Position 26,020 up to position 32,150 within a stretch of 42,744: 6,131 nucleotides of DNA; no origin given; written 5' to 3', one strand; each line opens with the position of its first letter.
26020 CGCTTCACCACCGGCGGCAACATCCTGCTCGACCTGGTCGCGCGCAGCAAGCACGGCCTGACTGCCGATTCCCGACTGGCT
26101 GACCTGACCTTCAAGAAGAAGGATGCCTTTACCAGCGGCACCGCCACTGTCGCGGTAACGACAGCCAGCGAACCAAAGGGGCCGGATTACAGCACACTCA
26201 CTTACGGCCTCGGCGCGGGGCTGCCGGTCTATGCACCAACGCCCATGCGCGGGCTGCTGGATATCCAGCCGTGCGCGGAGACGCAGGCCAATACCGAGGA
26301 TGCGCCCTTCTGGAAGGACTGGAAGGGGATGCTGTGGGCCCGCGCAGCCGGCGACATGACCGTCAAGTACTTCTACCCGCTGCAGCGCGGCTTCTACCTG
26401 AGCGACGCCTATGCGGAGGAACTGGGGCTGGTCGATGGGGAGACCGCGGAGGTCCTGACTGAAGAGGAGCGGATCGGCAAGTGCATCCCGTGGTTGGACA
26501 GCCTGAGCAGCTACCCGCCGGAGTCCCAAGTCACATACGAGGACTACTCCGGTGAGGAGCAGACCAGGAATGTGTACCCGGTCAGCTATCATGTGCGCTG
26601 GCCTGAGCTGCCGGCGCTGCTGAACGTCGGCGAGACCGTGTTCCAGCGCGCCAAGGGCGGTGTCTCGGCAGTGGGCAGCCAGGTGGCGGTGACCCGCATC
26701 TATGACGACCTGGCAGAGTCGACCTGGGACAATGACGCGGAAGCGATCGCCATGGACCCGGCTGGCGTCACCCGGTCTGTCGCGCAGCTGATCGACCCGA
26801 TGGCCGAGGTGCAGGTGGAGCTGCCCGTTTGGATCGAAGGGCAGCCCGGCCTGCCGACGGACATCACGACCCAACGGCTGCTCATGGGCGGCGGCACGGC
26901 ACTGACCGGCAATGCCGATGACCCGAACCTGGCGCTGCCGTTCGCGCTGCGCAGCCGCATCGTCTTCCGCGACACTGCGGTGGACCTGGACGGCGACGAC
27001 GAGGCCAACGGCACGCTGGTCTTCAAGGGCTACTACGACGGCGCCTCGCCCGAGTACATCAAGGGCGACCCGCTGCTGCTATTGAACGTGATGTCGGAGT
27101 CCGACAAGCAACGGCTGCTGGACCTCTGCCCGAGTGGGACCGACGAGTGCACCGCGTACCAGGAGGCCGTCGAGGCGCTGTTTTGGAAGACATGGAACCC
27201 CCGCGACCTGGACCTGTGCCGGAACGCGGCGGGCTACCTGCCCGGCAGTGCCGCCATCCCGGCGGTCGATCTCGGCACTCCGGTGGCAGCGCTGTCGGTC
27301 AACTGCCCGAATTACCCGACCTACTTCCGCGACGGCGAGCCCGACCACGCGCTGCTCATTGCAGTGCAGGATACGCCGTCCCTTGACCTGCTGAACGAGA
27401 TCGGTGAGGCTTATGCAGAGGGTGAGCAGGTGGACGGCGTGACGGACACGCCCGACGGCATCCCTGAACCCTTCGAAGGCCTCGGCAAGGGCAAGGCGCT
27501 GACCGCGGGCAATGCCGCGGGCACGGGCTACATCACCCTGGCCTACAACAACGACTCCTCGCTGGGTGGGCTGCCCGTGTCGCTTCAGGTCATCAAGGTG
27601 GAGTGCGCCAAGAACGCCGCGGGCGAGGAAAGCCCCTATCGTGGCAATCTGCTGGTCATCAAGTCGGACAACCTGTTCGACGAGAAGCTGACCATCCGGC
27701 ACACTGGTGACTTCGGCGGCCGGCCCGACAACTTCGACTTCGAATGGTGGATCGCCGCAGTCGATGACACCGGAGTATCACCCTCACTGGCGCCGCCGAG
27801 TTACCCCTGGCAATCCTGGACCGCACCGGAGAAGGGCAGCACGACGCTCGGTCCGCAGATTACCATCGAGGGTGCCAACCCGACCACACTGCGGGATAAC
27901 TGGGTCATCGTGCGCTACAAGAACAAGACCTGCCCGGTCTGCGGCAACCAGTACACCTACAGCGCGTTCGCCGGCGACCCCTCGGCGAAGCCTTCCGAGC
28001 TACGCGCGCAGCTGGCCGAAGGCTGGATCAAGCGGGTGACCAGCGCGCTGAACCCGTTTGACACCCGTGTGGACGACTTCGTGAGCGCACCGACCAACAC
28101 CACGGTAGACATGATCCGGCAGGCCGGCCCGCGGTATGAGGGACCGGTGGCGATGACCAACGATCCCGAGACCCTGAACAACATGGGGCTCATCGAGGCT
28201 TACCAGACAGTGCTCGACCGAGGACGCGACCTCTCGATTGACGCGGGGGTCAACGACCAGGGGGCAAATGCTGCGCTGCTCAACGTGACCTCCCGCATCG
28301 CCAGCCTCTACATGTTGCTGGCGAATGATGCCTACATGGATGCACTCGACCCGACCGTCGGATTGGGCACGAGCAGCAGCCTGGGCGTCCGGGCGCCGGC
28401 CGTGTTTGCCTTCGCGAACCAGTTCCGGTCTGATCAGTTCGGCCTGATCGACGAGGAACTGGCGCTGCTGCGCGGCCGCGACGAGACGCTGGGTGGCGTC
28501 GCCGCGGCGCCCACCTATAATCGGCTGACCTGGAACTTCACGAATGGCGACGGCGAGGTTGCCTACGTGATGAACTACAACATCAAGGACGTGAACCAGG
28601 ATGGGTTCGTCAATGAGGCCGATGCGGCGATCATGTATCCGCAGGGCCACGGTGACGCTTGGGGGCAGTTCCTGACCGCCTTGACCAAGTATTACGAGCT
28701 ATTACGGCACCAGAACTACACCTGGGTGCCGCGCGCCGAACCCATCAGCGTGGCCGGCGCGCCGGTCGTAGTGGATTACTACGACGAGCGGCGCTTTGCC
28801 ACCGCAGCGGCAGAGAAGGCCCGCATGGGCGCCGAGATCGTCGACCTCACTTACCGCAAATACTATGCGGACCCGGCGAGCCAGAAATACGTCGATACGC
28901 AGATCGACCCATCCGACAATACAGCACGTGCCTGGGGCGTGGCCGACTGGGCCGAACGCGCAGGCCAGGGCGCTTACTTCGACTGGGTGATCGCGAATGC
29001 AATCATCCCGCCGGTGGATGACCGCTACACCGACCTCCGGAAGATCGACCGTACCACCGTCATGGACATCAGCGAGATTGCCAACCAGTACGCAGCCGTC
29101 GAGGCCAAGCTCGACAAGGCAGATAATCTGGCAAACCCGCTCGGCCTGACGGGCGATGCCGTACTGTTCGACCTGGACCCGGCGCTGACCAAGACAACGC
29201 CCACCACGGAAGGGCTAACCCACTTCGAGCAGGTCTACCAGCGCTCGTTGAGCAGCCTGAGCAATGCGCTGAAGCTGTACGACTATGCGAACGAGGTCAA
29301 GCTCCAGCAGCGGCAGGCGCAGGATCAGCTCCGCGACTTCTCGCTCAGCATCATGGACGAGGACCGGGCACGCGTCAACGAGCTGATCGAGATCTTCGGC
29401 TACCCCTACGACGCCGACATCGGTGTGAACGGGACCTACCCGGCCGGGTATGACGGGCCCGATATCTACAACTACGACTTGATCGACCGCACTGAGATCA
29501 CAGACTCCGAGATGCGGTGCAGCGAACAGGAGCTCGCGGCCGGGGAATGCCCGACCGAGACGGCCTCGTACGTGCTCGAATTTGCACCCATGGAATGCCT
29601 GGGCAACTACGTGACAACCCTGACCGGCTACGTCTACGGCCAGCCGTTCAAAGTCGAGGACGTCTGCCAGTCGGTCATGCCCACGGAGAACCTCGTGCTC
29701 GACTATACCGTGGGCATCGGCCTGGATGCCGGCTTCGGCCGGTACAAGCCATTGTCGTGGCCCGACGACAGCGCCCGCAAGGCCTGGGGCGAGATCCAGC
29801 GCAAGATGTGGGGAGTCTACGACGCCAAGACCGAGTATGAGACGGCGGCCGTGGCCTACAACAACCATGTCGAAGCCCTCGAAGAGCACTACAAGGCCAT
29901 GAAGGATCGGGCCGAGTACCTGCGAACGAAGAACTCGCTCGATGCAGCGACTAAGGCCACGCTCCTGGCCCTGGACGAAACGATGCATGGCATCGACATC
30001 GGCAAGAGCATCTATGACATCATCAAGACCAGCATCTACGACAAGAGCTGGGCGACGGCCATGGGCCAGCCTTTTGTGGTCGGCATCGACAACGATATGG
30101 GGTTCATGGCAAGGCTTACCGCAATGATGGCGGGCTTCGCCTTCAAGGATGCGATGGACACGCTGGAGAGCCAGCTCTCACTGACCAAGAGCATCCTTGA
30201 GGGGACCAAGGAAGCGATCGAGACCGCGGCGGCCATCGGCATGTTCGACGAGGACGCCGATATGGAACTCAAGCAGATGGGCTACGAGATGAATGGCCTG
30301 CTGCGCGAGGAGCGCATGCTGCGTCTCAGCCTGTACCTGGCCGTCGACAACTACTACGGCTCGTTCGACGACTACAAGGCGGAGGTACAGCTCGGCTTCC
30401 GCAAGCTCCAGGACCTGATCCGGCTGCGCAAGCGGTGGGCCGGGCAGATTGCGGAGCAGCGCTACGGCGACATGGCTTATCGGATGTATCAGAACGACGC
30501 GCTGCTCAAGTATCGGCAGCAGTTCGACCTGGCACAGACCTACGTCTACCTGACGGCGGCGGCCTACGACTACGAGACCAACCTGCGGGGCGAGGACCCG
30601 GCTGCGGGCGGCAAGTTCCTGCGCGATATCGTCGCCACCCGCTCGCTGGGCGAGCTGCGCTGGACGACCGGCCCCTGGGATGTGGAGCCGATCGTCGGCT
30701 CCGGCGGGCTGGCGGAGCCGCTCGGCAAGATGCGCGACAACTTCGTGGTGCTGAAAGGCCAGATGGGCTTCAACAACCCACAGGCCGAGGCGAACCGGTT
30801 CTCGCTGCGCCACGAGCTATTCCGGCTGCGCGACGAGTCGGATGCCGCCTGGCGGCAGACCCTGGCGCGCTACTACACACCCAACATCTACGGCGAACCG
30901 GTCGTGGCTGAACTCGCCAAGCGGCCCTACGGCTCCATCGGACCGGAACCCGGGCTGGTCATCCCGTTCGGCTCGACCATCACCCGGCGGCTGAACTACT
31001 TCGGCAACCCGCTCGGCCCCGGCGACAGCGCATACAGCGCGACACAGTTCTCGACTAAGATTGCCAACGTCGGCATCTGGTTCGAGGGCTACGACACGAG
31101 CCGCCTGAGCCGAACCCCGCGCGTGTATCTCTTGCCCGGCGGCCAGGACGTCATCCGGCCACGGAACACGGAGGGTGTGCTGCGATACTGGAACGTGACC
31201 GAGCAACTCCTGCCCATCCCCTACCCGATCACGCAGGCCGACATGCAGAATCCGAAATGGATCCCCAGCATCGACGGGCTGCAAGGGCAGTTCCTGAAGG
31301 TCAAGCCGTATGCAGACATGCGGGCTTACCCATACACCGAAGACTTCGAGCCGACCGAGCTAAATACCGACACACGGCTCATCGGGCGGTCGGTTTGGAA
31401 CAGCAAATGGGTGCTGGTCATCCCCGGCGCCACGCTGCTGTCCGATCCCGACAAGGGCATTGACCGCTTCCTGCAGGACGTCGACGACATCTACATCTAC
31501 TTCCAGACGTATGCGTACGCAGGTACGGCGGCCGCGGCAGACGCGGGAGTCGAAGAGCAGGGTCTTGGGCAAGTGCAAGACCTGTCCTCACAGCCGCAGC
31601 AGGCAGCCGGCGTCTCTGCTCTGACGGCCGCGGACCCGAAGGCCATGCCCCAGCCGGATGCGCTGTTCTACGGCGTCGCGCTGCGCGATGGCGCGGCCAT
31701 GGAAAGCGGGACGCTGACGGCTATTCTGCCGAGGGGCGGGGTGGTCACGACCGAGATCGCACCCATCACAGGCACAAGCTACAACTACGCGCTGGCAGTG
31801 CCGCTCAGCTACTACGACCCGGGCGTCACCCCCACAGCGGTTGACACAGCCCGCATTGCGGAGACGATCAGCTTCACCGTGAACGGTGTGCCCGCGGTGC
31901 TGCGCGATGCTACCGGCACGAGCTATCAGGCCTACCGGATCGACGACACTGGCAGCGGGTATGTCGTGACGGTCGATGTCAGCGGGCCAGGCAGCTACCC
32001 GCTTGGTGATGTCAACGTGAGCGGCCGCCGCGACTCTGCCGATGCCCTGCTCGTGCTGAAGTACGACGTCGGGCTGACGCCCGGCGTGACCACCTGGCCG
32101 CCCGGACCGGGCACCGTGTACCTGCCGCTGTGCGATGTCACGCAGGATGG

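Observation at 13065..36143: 23-kb five-gene cluster encoding a non-cellulosomal cohesin-dockerin surface assembly around a ~5,400-aa protein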

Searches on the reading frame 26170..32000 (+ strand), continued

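Call 101: search_protein_families(library=pfam, proteins=[L036:15121-17478:+, L030:15099-19088:+, L043:15151-20061:+, L069:14754-20096:+, L074:14367-20009:+, L052:14779-18927:+], max_evalue=0.001)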
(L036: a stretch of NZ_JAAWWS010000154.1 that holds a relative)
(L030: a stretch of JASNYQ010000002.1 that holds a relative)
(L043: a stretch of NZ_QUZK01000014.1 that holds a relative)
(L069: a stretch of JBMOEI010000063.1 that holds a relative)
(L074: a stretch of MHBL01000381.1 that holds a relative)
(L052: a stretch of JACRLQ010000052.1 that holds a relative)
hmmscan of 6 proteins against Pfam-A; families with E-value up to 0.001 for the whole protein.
L036:15121-17478:+ (786 aa): 2 families
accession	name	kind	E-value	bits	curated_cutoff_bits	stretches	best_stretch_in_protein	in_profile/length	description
PF10282.15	Lactonase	-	1e-30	107.6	21.7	3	403-558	195-335/344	Lactonase, 7-bladed beta-propeller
PF03160.20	Calx-beta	-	6.6e-13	49.2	27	1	154-265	13-119/119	Calx-beta domain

L030:15099-19088:+ (1330 aa): 4 families
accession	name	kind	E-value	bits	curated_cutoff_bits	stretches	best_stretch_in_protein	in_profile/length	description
PF10282.15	Lactonase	-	3.7e-33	115.6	21.7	3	542-693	192-332/344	Lactonase, 7-bladed beta-propeller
PF03160.20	Calx-beta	-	4.5e-28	98.1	27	2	321-410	25-119/119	Calx-beta domain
PF08450.18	SGL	-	4.4e-08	33.5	26.3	0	417-513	121-210/246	SMP-30/Gluconolactonase/LRE-like region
PF01731.26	Arylesterase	-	4.5e-05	24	21.3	0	701-727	50-76/86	Arylesterase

L043:15151-20061:+ (1637 aa): 4 families
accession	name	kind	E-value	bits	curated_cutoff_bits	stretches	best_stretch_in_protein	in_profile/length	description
PF10282.15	Lactonase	-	8.9e-26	91.3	21.7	4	521-672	191-328/344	Lactonase, 7-bladed beta-propeller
PF03160.20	Calx-beta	-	2.6e-18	66.6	27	1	284-359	23-99/119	Calx-beta domain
PF01731.26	Arylesterase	-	2.3e-05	24.9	21.3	0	378-425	38-84/86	Arylesterase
PF08450.18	SGL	-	0.00018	21.6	26.3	0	448-498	126-176/246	SMP-30/Gluconolactonase/LRE-like region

L069:14754-20096:+ (1781 aa): 5 families
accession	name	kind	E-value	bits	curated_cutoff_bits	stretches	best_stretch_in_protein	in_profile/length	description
PF09136.16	Glucodextran_B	-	9.8e-73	240.6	27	7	942-1024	1-82/83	Glucodextranase, domain B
PF13290.12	CHB_HEX_C_1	-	2.2e-32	111.2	22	2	868-932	2-67/67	Chitobiase/beta-hexosaminidase C-terminal domain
PF13287.12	Fn3_assoc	-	1.1e-30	106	23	2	877-935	2-59/59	Fn3 associated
PF19078.6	Big_12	-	8.3e-20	71.4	27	2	754-845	1-96/102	Bacterial Ig-like domain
PF13229.12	Beta_helix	-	0.00026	21.1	25.9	1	342-468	10-110/158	Right handed beta helix region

L074:14367-20009:+ (1881 aa): 6 families
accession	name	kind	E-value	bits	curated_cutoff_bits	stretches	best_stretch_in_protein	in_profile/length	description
PF05345.18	He_PIG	-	2e-16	60.7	24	1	1248-1343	1-95/96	Putative Ig domain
PF16184.11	Cadherin_3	-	9.2e-12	45.3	25.5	1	270-344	23-97/106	Cadherin-like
PF19077.6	Big_13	-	1.1e-11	45.6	27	1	1462-1542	22-98/102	Bacterial Ig-like domain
PF00353.25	HemolysinCabind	-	9.2e-10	38.8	23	1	617-651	1-35/36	RTX calcium-binding nonapeptide repeat (4 copies)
PF03160.20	Calx-beta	-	7.6e-07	29.6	27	0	1005-1097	20-115/119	Calx-beta domain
PF19078.6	Big_12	-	0.00048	20.7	27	1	1348-1442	5-99/102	Bacterial Ig-like domain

L052:14779-18927:+ (1383 aa): 5 families
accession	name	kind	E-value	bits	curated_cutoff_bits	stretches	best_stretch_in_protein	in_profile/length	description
PF17957.7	Big_7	-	3.5e-16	60.1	24.1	2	732-797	1-68/70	Bacterial Ig domain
PF10342.15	Kre9_KNH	-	1.3e-15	58.3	24.6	2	1292-1372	2-84/94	Kre9/KNH-like N-terminal Ig-like domain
PF19078.6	Big_12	-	1.8e-13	51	27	2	632-720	1-94/102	Bacterial Ig-like domain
PF19077.6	Big_13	-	6e-07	30.3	27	0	751-809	31-91/102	Bacterial Ig-like domain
PF02836.23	Glyco_hydro_2_C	-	0.00072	19.2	21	0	940-999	112-164/302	Glycosyl hydrolases family 2, TIM barrel domain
